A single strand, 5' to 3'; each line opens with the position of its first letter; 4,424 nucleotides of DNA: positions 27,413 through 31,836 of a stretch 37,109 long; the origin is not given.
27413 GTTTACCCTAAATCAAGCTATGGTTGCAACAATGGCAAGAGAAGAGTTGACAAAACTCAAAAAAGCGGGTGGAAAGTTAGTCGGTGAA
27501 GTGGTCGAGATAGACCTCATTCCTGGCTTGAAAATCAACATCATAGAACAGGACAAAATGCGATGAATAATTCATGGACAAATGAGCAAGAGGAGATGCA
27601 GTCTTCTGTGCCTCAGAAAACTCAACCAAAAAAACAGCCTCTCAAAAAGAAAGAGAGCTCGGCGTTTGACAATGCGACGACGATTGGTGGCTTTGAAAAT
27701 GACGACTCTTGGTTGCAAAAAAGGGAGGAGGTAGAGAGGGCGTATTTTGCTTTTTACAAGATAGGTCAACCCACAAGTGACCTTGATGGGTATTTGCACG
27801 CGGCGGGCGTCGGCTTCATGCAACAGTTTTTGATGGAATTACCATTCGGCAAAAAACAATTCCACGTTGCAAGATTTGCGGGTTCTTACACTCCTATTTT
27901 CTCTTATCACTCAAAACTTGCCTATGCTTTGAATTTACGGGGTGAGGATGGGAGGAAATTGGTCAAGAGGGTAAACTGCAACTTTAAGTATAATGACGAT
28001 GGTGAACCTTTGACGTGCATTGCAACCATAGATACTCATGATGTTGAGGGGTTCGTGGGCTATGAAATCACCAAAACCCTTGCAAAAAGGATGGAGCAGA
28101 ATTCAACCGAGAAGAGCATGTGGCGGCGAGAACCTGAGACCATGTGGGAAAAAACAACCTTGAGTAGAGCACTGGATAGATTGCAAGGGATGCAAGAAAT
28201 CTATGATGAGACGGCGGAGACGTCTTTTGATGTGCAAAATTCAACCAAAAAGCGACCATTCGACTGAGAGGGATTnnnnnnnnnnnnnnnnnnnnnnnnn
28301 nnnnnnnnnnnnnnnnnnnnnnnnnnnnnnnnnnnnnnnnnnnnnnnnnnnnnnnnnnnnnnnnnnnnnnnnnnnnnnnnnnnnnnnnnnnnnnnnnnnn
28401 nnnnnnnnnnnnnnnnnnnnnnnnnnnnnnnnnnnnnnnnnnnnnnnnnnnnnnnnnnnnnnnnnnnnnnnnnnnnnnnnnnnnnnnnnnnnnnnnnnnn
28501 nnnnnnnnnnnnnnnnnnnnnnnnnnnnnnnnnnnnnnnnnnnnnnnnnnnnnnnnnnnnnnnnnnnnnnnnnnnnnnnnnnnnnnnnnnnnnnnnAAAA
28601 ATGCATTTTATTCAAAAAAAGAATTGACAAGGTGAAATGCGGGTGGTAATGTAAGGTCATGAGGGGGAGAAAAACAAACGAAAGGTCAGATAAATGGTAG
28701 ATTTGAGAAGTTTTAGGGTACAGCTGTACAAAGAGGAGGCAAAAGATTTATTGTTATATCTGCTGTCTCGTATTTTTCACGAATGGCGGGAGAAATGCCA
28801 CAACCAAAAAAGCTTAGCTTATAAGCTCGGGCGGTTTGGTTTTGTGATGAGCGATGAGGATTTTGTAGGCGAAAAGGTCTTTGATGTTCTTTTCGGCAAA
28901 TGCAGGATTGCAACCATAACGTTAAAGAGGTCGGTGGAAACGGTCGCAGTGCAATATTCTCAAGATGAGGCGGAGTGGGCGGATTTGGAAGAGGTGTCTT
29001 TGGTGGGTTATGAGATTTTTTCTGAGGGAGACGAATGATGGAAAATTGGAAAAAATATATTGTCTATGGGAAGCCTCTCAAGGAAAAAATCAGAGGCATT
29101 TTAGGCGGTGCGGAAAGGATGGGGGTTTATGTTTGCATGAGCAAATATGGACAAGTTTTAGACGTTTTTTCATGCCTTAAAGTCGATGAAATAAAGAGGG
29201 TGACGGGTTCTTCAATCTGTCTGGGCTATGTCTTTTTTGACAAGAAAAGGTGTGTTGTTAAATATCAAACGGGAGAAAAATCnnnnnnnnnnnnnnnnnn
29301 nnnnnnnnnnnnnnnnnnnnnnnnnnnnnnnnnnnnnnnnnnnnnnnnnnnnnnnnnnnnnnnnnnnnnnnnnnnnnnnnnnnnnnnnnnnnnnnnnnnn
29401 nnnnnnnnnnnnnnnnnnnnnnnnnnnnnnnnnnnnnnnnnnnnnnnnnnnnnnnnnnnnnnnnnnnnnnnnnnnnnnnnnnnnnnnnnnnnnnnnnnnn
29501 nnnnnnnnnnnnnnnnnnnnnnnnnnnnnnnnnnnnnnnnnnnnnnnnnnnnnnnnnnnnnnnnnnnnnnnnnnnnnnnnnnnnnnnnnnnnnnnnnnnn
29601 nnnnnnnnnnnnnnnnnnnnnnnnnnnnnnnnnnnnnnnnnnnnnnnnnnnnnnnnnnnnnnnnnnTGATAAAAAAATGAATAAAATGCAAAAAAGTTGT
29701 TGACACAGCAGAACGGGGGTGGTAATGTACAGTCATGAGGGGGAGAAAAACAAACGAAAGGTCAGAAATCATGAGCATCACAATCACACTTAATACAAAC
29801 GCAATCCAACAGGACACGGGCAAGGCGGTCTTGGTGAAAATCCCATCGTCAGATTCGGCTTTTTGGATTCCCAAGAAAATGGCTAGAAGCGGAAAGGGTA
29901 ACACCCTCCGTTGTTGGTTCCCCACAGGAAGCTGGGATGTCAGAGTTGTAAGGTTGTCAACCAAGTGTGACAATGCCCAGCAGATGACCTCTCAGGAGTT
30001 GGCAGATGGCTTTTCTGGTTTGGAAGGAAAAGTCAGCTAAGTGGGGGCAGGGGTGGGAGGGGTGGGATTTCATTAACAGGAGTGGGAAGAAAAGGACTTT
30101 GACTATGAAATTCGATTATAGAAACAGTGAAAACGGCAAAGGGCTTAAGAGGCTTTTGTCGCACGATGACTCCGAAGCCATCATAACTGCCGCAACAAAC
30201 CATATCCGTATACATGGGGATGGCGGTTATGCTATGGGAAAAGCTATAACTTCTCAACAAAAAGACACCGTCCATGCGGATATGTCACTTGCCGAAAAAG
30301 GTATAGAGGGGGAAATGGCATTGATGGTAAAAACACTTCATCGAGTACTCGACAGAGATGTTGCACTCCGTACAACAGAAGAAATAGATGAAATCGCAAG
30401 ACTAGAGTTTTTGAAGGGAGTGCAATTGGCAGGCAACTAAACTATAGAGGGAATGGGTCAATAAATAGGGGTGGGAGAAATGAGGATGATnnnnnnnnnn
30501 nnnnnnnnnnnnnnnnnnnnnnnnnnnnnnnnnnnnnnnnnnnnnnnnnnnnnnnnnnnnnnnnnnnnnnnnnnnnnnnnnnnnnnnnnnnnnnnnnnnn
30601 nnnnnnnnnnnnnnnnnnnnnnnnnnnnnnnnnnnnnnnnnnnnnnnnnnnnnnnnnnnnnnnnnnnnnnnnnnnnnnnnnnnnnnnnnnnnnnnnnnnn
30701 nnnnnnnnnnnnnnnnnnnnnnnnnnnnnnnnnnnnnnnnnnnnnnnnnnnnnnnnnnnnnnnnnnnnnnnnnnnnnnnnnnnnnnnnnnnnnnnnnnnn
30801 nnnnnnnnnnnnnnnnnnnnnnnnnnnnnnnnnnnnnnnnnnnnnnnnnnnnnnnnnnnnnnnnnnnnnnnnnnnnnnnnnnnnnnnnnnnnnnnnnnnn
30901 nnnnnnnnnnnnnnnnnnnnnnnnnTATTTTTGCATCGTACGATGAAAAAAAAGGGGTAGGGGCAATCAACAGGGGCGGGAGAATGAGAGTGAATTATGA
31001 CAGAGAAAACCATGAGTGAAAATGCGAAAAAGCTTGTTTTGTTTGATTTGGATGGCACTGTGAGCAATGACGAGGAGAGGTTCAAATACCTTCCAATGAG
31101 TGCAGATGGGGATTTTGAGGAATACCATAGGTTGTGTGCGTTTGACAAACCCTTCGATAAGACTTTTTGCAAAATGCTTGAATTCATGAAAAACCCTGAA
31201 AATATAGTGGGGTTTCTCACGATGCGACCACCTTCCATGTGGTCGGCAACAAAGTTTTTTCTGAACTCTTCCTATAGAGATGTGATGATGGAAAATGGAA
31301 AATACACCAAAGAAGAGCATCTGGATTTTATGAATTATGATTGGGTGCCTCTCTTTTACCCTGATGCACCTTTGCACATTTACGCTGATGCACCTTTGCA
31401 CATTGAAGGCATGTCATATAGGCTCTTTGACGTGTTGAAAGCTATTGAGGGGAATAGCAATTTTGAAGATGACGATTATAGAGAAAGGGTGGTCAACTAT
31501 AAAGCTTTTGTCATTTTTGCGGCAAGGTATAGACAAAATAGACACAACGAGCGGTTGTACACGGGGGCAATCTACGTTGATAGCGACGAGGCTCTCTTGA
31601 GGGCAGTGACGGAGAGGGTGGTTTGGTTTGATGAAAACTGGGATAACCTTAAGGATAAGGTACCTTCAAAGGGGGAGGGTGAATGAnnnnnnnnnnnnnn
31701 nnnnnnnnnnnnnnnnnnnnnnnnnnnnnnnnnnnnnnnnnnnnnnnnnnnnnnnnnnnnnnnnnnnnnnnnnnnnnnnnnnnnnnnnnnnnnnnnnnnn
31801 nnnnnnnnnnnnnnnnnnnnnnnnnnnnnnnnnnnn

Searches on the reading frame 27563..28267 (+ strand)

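Call 61: search_protein_families(library=phrogs, proteins=[window:27563-28267:+], max_evalue=0.001)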
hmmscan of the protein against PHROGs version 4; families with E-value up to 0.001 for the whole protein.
window:27563-28267:+ (234 aa): 0 families

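Call 82: search_protein_families(library=pfam, proteins=[window:27563-28267:+], max_evalue=0.01)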
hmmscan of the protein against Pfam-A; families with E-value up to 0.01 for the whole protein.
window:27563-28267:+ (234 aa): 1 family
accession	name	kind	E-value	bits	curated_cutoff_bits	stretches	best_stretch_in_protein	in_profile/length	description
PF03837.19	RecT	-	6.2e-06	26.3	24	1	139-215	89-183/198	RecT family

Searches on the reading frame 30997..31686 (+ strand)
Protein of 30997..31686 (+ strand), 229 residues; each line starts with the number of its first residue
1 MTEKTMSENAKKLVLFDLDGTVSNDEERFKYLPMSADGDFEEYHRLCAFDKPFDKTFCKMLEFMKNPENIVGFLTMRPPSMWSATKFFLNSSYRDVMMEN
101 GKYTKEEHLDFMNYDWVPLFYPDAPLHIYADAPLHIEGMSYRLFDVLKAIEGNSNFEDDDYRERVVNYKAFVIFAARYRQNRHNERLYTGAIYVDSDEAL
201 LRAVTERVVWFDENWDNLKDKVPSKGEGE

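Call 7: search_protein_families(library=pfam, proteins=[window:30997-31686:+], max_evalue=0.01)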
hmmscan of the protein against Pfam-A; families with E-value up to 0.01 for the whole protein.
window:30997-31686:+ (229 aa): 0 families

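Call 8: search_protein_families(library=phrogs, proteins=[window:30997-31686:+], max_evalue=0.001)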
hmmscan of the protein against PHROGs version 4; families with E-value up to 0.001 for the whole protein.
window:30997-31686:+ (229 aa): 2 families
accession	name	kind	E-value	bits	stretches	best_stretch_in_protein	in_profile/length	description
phrog_415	-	other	7.2e-10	39.9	1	8-86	18-98/218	polynucleotide kinase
phrog_4889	-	other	0.00023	21.6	0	9-86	5-78/339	polynucleotide kinase/phosphorylase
